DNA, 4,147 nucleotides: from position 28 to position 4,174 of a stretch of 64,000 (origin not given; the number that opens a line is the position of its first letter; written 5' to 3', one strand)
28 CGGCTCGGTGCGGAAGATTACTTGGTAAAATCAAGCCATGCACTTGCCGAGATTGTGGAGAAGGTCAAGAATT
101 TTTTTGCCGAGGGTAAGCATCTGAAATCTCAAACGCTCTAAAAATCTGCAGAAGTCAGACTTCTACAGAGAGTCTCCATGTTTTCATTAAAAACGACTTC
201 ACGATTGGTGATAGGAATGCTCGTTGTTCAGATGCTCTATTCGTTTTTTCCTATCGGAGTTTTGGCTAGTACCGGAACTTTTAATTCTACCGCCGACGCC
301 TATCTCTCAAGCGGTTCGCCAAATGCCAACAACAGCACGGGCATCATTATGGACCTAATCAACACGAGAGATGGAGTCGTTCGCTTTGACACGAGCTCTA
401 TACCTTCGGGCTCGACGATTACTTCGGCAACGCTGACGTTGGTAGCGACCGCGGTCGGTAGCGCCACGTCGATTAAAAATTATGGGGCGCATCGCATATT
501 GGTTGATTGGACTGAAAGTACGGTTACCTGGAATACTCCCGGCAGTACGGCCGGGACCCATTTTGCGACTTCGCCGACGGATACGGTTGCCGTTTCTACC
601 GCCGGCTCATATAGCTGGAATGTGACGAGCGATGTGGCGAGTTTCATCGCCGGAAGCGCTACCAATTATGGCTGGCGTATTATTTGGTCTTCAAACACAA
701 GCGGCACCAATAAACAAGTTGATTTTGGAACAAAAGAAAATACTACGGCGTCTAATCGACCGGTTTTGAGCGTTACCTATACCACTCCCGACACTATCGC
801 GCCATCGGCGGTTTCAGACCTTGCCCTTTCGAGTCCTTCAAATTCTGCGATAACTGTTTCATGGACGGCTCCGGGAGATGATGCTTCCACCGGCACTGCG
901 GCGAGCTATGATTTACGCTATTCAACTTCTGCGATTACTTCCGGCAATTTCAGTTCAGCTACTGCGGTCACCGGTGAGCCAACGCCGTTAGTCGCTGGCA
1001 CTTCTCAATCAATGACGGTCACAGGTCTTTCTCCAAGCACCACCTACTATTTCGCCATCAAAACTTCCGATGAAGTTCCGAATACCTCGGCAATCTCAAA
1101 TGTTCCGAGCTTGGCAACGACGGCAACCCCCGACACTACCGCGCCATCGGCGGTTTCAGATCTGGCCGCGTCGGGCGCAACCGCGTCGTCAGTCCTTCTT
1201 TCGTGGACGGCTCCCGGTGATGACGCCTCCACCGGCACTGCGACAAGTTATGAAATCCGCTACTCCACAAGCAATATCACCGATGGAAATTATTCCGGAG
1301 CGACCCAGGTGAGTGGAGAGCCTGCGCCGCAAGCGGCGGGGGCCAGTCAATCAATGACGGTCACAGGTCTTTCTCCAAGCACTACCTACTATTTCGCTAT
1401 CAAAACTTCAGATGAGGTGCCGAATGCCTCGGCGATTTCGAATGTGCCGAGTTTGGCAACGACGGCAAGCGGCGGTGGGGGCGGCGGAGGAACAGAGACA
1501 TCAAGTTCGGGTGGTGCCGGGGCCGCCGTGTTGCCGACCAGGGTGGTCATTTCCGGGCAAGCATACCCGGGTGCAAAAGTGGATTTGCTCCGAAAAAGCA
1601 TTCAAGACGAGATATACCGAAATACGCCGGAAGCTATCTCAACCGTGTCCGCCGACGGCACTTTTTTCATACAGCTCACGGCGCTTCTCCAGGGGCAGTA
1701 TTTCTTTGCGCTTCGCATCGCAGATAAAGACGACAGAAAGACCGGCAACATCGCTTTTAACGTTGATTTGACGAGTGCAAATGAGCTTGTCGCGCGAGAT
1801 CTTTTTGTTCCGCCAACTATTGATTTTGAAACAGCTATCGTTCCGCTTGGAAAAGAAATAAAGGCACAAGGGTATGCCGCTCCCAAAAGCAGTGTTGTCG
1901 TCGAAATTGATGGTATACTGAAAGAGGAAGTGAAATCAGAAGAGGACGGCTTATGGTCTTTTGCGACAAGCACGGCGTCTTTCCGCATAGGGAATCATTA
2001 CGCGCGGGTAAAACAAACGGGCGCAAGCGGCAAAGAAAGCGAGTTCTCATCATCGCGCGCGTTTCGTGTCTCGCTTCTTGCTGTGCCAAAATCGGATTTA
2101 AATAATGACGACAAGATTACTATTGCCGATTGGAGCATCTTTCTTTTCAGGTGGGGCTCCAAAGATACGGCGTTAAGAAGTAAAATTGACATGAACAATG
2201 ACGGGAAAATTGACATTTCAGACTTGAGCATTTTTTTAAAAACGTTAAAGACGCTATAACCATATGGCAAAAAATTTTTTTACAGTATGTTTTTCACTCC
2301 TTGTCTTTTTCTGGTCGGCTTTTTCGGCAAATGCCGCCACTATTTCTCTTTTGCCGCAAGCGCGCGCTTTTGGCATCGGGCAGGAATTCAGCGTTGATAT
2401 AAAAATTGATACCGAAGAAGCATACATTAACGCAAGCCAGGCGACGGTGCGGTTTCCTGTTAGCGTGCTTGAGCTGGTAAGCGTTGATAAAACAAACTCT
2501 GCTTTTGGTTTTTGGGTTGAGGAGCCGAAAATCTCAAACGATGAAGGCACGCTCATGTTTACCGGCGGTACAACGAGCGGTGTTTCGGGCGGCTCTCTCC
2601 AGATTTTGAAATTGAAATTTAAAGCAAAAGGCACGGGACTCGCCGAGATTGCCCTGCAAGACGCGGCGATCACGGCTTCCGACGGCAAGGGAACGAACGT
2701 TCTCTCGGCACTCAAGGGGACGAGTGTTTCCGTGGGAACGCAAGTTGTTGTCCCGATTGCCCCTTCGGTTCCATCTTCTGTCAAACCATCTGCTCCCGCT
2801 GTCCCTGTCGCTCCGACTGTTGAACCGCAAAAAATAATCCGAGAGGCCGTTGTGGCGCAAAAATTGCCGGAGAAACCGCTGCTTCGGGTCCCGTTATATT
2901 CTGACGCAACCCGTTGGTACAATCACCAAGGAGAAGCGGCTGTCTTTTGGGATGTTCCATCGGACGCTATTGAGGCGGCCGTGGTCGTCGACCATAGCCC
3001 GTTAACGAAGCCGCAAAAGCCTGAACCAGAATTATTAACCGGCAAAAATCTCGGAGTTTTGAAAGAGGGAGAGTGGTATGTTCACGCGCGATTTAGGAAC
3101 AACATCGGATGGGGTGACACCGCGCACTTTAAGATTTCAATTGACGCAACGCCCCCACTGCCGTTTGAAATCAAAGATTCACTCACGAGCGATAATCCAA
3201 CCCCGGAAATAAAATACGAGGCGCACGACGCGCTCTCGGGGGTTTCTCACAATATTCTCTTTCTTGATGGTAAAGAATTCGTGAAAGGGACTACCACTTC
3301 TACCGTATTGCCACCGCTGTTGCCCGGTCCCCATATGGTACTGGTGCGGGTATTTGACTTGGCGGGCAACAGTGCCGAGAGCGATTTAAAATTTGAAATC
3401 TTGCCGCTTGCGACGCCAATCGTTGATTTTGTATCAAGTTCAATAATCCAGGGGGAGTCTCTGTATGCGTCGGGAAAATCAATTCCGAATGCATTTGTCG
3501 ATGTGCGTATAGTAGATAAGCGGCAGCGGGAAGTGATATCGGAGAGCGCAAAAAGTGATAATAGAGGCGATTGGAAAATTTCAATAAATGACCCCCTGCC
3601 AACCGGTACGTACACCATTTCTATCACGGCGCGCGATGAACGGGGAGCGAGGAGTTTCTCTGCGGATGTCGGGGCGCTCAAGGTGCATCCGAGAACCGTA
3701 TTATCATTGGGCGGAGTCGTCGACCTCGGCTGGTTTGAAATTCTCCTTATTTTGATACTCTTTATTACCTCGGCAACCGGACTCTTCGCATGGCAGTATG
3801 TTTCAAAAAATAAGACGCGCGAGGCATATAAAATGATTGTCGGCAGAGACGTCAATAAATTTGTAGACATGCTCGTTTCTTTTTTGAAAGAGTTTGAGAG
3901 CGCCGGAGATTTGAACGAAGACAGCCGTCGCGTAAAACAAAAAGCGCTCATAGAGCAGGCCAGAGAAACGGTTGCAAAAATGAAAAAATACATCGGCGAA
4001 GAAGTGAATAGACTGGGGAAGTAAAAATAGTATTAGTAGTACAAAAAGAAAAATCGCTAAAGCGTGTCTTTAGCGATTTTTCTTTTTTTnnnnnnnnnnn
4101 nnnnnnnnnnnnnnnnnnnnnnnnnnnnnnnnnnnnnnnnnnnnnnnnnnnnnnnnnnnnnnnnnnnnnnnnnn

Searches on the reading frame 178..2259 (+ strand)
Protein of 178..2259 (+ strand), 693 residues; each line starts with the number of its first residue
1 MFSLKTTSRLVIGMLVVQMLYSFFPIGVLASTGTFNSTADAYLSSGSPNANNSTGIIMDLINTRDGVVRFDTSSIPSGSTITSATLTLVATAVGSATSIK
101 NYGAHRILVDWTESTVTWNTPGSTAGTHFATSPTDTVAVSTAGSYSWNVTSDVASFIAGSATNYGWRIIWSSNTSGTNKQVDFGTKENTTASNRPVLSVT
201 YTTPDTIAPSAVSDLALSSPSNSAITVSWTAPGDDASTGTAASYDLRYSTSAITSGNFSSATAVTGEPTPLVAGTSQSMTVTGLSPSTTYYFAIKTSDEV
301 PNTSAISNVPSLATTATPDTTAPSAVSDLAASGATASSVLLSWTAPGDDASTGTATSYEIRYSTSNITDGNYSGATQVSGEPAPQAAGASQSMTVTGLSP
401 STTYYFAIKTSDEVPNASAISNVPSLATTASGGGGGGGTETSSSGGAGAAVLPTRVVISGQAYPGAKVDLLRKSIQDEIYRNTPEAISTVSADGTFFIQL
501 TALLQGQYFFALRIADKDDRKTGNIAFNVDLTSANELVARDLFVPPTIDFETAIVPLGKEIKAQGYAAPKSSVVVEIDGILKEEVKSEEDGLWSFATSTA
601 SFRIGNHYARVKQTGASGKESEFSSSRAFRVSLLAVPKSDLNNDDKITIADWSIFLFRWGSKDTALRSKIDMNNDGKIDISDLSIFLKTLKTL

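Call 59: search_protein_families(library=pfam, proteins=[window:178-2259:+], max_evalue=0.00001)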
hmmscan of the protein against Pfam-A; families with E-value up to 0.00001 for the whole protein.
window:178-2259:+ (693 aa): 4 families
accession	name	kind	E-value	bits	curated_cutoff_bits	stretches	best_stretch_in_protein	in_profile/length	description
PF00041.27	fn3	-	1e-20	74.1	25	2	324-411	1-69/84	Fibronectin type III domain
PF16656.11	Pur_ac_phosph_N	-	7e-15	55.8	30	2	215-304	6-86/93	Purple acid Phosphatase, N-terminal domain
PF24517.2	CBM96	-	3.8e-14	53.3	26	1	33-200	3-163/164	Carbohydrate-binding module family 96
PF10179.15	NDNF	-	3.2e-06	27.6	27.3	0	273-307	85-119/127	Neuron-derived neurotrophic factor, first Fn(III) domain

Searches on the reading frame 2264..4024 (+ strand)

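Call 59: search_protein_families(library=pfam, proteins=[window:2264-4024:+], max_evalue=0.00001)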
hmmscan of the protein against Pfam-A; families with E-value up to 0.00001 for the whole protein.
window:2264-4024:+ (586 aa): 1 family
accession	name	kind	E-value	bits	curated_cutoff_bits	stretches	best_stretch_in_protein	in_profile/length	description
PF19077.6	Big_13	-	1.6e-11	45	27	0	403-467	32-94/102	Bacterial Ig-like domain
